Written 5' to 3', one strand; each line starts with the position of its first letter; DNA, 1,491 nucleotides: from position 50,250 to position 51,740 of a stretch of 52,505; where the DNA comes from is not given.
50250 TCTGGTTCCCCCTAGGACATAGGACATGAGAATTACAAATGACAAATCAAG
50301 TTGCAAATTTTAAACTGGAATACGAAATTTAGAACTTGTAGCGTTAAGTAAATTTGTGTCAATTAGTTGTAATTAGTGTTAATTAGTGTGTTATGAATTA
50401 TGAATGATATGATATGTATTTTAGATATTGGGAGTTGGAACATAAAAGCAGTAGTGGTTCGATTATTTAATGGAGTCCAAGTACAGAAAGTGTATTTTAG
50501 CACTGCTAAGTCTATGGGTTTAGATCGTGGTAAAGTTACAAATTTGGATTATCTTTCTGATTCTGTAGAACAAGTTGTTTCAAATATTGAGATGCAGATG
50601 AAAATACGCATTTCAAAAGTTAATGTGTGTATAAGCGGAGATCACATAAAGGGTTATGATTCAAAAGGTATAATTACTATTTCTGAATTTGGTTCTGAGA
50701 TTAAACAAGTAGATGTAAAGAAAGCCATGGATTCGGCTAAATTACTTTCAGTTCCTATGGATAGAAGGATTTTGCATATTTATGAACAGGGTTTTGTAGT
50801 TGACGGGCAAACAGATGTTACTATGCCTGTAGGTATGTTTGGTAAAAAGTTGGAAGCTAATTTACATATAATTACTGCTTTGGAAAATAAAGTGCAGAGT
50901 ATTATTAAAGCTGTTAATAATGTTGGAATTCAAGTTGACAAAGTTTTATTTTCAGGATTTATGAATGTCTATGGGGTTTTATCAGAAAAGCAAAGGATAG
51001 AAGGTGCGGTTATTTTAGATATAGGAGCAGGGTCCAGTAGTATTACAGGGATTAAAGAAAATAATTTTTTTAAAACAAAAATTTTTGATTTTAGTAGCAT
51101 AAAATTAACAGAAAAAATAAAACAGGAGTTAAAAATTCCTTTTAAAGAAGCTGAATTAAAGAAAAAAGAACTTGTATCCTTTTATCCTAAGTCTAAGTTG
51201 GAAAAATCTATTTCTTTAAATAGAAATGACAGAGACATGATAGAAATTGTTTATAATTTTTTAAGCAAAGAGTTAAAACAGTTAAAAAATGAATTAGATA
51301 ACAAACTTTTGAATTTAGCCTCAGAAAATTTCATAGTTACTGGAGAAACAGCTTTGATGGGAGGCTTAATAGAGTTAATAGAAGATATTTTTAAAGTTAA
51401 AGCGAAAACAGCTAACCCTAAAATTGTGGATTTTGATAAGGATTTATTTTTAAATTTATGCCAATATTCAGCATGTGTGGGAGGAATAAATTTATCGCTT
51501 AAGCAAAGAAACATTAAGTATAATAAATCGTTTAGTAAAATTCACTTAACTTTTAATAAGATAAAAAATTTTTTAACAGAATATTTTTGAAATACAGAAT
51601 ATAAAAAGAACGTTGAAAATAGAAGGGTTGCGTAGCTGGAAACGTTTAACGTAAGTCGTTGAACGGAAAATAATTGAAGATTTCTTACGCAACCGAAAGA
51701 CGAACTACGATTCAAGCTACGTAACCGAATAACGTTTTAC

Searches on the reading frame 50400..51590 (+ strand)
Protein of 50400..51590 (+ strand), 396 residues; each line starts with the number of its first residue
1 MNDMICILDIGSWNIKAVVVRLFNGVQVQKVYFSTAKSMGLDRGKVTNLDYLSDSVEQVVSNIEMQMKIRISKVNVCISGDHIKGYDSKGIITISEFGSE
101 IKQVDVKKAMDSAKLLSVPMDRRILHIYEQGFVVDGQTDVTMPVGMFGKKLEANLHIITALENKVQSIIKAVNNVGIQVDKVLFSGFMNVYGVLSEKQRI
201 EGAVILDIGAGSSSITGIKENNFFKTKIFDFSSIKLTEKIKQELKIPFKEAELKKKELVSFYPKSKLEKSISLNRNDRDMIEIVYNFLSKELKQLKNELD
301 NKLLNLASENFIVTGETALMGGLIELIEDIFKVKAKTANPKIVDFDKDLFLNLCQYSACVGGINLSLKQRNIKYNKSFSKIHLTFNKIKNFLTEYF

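Call 12: search_protein_families(library=ncbifam, proteins=[window:50400-51590:+])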
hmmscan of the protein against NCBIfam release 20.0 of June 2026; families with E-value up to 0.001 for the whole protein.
window:50400-51590:+ (396 aa): 4 families
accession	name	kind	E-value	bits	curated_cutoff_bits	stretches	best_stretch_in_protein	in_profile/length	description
TIGR01174.1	ftsA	equivalog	5.4e-63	213.3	175.85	1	5-361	2-367/371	cell division protein FtsA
NF007009.0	PRK09472.1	equivalog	5.5e-45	154.2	409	1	3-391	8-415/420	cell division protein FtsA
NF045709.1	Amuc_1101_fam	equivalog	9.8e-06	24.7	650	1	152-256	128-232/608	Amuc_1101 family PilM-like pilus complex protein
TIGR01175.1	pilM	subfamily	4.3e-05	22.7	133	1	157-340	137-315/348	type IV pilus assembly protein PilM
